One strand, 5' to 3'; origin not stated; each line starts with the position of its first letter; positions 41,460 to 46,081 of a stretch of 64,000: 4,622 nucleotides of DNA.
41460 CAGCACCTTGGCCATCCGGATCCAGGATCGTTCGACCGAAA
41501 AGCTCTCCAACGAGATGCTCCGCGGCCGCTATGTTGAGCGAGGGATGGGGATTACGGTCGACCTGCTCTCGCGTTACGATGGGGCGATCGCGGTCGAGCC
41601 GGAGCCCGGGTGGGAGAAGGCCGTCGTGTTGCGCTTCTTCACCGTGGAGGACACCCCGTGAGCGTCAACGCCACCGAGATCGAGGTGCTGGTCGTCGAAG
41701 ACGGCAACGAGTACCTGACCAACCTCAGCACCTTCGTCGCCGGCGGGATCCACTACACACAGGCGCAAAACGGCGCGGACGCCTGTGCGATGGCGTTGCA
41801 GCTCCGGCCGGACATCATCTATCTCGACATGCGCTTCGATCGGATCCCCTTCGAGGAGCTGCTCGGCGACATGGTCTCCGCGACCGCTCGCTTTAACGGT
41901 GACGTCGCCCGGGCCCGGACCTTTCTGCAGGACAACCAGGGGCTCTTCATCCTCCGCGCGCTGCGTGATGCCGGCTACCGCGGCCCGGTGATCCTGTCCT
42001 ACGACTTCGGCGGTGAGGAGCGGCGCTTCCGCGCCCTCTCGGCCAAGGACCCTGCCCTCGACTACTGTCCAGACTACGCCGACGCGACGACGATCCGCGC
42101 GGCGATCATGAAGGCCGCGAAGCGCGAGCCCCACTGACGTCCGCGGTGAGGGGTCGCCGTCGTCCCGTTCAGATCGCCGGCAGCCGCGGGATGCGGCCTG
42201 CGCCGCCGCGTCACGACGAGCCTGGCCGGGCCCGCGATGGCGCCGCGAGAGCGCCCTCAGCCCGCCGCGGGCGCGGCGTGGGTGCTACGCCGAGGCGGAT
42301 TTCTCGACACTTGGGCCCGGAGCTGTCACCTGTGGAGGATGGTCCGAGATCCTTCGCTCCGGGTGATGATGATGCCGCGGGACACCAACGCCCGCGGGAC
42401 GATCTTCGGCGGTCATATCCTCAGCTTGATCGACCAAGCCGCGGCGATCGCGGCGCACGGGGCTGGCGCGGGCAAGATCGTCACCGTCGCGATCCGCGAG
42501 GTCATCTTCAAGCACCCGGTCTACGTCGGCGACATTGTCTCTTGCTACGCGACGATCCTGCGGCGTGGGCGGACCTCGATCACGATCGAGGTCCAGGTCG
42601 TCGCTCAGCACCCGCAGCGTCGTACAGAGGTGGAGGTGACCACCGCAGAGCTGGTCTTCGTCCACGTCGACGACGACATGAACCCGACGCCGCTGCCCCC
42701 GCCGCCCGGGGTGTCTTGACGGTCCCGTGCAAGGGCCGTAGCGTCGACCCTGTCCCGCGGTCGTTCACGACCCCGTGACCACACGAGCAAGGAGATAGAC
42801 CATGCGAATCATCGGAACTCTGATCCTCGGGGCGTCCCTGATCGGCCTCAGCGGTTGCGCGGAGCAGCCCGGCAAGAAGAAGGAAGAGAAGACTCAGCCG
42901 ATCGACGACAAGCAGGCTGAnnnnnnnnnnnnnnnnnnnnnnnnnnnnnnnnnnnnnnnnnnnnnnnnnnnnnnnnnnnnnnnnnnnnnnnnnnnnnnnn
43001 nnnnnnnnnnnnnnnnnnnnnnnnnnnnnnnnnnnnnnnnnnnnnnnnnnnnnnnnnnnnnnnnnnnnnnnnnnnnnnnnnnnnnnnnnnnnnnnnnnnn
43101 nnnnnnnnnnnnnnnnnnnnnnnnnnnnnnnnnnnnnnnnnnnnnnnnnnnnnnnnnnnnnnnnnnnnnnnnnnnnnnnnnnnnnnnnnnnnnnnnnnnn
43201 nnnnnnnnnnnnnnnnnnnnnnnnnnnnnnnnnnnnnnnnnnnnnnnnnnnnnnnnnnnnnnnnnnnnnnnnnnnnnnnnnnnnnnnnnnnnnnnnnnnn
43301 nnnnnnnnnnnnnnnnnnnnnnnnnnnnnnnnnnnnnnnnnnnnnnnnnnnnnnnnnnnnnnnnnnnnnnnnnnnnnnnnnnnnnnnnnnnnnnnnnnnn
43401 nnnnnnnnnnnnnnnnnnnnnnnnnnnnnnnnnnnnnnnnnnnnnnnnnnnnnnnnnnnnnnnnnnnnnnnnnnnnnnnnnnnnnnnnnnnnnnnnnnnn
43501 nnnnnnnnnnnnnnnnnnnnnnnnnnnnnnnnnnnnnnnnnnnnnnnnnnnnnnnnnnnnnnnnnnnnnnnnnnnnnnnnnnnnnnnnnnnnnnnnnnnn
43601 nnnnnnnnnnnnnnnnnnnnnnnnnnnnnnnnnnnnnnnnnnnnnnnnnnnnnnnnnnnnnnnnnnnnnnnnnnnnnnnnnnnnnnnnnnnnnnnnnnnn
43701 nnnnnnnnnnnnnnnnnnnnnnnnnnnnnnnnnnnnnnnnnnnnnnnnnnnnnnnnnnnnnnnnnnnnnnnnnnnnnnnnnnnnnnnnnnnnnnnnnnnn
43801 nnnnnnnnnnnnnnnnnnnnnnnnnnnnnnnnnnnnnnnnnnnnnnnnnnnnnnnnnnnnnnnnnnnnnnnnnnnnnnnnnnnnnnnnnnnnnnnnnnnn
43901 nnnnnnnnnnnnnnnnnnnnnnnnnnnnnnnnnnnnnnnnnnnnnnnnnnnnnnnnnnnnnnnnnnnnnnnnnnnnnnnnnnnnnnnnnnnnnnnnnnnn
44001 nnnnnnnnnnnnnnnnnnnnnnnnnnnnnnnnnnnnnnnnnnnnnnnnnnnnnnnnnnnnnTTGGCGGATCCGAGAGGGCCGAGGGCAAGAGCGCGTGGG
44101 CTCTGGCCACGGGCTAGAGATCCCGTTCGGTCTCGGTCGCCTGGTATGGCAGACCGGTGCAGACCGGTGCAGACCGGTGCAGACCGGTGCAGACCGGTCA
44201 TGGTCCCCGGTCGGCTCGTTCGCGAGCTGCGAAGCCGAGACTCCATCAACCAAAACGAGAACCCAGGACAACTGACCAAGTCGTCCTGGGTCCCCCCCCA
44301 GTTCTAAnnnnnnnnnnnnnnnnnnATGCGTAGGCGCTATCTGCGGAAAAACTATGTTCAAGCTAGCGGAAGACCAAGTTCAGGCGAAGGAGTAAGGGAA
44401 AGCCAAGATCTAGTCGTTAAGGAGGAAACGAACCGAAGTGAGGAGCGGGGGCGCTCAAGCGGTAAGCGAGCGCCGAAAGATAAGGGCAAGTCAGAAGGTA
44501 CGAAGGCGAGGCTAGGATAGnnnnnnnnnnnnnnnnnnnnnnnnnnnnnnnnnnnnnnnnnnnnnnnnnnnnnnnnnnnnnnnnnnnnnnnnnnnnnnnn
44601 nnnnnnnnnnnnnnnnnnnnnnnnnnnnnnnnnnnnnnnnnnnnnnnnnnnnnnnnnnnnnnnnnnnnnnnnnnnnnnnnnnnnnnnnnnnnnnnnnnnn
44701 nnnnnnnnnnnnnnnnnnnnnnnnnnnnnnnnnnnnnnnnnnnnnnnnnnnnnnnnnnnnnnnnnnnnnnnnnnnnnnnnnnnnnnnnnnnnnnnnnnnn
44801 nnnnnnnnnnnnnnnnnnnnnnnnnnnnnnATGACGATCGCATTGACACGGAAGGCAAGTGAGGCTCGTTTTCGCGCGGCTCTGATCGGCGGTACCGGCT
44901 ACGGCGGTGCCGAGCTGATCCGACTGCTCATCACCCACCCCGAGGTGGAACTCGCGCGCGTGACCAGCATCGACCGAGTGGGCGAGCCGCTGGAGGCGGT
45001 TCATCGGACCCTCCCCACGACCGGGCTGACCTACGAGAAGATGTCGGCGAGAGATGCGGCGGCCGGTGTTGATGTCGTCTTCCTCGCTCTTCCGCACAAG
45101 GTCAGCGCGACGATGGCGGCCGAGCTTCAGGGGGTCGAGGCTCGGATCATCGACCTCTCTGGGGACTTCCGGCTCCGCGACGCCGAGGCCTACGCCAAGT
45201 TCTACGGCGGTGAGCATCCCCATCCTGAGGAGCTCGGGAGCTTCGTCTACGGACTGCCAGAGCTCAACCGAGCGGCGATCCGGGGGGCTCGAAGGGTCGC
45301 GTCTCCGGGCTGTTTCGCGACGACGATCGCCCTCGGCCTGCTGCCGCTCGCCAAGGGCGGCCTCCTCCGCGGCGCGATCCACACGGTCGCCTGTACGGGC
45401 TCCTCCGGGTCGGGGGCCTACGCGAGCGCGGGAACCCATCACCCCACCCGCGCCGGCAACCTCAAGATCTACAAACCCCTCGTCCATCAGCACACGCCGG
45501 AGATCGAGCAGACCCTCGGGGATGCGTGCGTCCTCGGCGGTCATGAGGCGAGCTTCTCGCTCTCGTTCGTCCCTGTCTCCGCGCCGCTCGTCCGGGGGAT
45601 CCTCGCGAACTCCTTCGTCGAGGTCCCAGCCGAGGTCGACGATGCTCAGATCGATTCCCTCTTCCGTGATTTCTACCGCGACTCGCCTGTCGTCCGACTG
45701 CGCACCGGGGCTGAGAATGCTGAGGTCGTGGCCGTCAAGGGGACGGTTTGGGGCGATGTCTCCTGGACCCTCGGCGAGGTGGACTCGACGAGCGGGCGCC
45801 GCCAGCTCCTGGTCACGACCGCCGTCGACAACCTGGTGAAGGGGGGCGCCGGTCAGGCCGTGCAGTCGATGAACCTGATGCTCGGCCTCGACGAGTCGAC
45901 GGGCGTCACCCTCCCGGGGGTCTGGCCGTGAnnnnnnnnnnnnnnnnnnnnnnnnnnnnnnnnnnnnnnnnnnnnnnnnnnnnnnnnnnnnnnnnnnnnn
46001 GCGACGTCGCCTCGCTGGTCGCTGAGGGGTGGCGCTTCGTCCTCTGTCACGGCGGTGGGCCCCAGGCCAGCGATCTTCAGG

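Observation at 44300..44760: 460-nt purine-rich, low-GC non-coding island between the nuclease locus and argC, with an AT-rich operator-like site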

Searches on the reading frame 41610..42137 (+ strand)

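Call 10: search_protein_families(library=pfam, proteins=[window:41610-42137:+], max_evalue=0.1)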
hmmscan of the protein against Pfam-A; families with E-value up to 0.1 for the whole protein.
window:41610-42137:+ (175 aa): 1 family
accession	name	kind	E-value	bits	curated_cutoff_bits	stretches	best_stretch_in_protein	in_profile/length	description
PF00072.30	Response_reg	-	0.00018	22.1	30.2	1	26-78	1-54/111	Response regulator receiver domain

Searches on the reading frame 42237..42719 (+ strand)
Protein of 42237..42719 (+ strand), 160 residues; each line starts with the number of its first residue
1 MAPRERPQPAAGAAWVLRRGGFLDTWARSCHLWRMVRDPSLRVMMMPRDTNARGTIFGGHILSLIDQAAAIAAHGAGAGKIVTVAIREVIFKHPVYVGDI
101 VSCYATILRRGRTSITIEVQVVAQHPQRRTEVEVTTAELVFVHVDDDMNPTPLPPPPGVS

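Call 10: search_protein_families(library=pfam, proteins=[window:42237-42719:+], max_evalue=0.1)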
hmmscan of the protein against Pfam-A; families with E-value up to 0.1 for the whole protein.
window:42237-42719:+ (160 aa): 3 families
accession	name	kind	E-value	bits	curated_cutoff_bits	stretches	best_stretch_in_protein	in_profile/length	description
PF03061.28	4HBT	-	1.9e-17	63.8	20.6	1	54-126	2-75/79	Thioesterase superfamily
PF13279.12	4HBT_2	-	0.00016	22.6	25.5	1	79-155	44-116/122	Thioesterase-like superfamily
PF13622.12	4HBT_3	-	0.00033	21.3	24.3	1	48-137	3-78/83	Acyl-CoA thioesterase N-terminal domain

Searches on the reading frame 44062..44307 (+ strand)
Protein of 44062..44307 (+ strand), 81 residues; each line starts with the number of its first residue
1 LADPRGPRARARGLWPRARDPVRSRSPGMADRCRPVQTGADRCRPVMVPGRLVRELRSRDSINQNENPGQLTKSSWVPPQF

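Call 10: search_protein_families(library=pfam, proteins=[window:44062-44307:+], max_evalue=0.1)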
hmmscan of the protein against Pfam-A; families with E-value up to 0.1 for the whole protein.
window:44062-44307:+ (81 aa): 0 families

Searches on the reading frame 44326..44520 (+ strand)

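Call 10: search_protein_families(library=pfam, proteins=[window:44326-44520:+], max_evalue=0.1)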
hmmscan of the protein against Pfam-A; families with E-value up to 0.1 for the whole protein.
window:44326-44520:+ (64 aa): 1 family
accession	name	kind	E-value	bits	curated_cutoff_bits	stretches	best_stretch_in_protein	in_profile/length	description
PF08827.16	DUF1805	-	0.073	13.8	29.5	1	8-47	12-55/64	Domain of unknown function (DUF1805)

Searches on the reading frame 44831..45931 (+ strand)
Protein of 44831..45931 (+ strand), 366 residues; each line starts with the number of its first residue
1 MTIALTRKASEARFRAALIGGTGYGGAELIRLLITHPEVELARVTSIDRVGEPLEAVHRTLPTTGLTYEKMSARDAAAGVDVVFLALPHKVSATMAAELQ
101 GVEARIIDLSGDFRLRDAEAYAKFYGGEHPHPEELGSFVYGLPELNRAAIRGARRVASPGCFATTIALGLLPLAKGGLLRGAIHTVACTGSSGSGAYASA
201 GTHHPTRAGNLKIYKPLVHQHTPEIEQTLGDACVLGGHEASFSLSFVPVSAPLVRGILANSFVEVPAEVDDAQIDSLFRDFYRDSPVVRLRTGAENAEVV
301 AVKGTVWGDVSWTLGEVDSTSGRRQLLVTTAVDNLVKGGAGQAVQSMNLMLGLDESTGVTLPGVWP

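Call 10: search_protein_families(library=pfam, proteins=[window:44831-45931:+], max_evalue=0.1)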
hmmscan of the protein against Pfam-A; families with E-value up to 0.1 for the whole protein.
window:44831-45931:+ (366 aa): 4 families
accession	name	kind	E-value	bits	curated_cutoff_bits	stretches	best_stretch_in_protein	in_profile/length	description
PF22698.1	Semialdhyde_dhC_1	-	1.5e-36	126.2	27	1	161-334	1-165/165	Semialdehyde dehydrogenase, dimerisation domain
PF01118.30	Semialdhyde_dh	-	1.3e-27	97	26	1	16-152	2-120/121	Semialdehyde dehydrogenase, NAD binding domain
PF02774.23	Semialdhyde_dhC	-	1.8e-09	38.4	26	1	171-337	2-184/184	Semialdehyde dehydrogenase, dimerisation domain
PF03807.23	F420_oxidored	-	0.0032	18.5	21.6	1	17-100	3-80/94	NADP oxidoreductase coenzyme F420-dependent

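Call 13: find_related_loci(query=window:44831-45931:+, collection=genome_contigs, flank=5000)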
Query window:44831-45931:+ (366 aa) in genome_contigs; peptide patterns used: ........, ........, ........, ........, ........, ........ (x = any residue, [..] = any of these).
600 stretches matched a pattern (row limit reached: there are more); 573 encode a relative of the query (tblastn E <= 1e-3); the best 80 are kept; 80 distinct loci.
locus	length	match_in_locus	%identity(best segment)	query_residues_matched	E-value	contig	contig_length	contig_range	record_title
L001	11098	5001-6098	83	1-366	0e+0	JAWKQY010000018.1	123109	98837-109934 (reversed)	MAG: Nannocystaceae bacterium isolate AC1.67 AC1.67.fa-18, whole genome shotgun sequence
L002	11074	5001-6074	71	9-366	2e-165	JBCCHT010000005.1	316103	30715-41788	MAG: Myxococcota bacterium isolate P01_B01_bin.73 k141_3253286_length_316103_cov_24.4772, whole genome shotgun sequence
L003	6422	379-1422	72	17-365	5e-164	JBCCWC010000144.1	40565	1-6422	MAG: Myxococcota bacterium isolate P01_E01_bin.52 k141_236630_length_40565_cov_105.0000, whole genome shotgun sequence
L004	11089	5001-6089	69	5-366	9e-157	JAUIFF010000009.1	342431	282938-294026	MAG: Polyangia bacterium isolate 8_bin.71 NODE_62_length_342431_cov_7.710880, whole genome shotgun sequence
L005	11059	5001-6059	69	15-366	2e-154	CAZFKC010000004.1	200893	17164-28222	MAG TPA_asm: uncultured Nannocystaceae bacterium isolate binchicken_co199_105 genome assembly, contig: NODE_69_length_20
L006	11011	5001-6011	70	27-366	2e-153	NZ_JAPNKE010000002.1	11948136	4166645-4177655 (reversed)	Nannocystis pusilla strain Na p29 contig_2, whole genome shotgun sequence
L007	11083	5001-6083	66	4-366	2e-150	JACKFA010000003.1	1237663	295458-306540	MAG: Deltaproteobacteria bacterium isolate HK-STAS-MYXO-48 HK-STAS-MYXO-48_3, whole genome shotgun sequence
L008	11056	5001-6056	69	15-366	1e-149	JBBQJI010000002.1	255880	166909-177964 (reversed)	MAG: Nannocystales bacterium isolate Co_metawrap_738 Cmw_738_k141_4873083_length_255880_cov_26.0000, whole genome shotgu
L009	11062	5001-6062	68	13-366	3e-147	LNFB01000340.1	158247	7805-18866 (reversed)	MAG: Deltaproteobacteria bacterium Ga0077550 Ga0077550_1243.2, whole genome shotgun sequence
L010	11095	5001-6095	60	3-366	4e-144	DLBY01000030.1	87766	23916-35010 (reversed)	MAG TPA_asm: Phycisphaerales bacterium UBA7812 UBA7812_contig_267, whole genome shotgun sequence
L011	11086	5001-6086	66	5-366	2e-143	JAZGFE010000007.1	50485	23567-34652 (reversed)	MAG: Nannocystaceae bacterium isolate SCS4bin.39 SCS4bin.39_7, whole genome shotgun sequence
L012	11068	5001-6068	71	10-366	2e-142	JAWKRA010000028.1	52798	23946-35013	MAG: Nannocystaceae bacterium isolate ABC2.134 ABC2.134.fa-28, whole genome shotgun sequence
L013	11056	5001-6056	67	4-359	2e-142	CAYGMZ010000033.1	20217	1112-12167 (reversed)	MAG TPA_asm: uncultured Nannocystaceae bacterium isolate ERP116193_co2_37 genome assembly, contig: NODE_6546_length_2021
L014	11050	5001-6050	58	13-366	2e-125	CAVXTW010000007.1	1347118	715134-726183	MAG: uncultured delta proteobacterium isolate MFD04935.bin.2.27 genome assembly, contig: contig_2134, whole genome shotg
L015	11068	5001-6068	66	13-366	2e-142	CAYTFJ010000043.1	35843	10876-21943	MAG TPA_asm: uncultured Nannocystaceae bacterium isolate binchicken_co67_210 genome assembly, contig: NODE_1081_length_3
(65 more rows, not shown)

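Call 50: search_protein_families(library=ncbifam, proteins=[window:44831-45931:+], max_evalue=0.001)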
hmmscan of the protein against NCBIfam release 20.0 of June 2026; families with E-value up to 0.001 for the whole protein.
window:44831-45931:+ (366 aa): 6 families
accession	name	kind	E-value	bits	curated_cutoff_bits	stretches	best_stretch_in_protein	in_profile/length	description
TIGR01850.1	argC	equivalog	4.2e-100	335.3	233.6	1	15-366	2-345/345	N-acetyl-gamma-glutamyl-phosphate reductase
TIGR01851.1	argC_other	equivalog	1.6e-19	70.4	229.85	1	138-353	89-310/310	N-acetyl-gamma-glutamyl-phosphate reductase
NF006416.0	PRK08664.1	subfamily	5.6e-12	45.5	232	1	13-114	3-111/350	aspartate-semialdehyde dehydrogenase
TIGR00978.1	asd_EA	equivalog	4.8e-10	39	301.2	1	15-350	2-340/342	aspartate-semialdehyde dehydrogenase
NF011456.0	PRK14874.1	equivalog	8.5e-06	25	223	0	13-115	4-102/346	aspartate-semialdehyde dehydrogenase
NF004224.0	PRK05671.1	equivalog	0.00056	19.5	284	0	14-118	5-105/336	aspartate-semialdehyde dehydrogenase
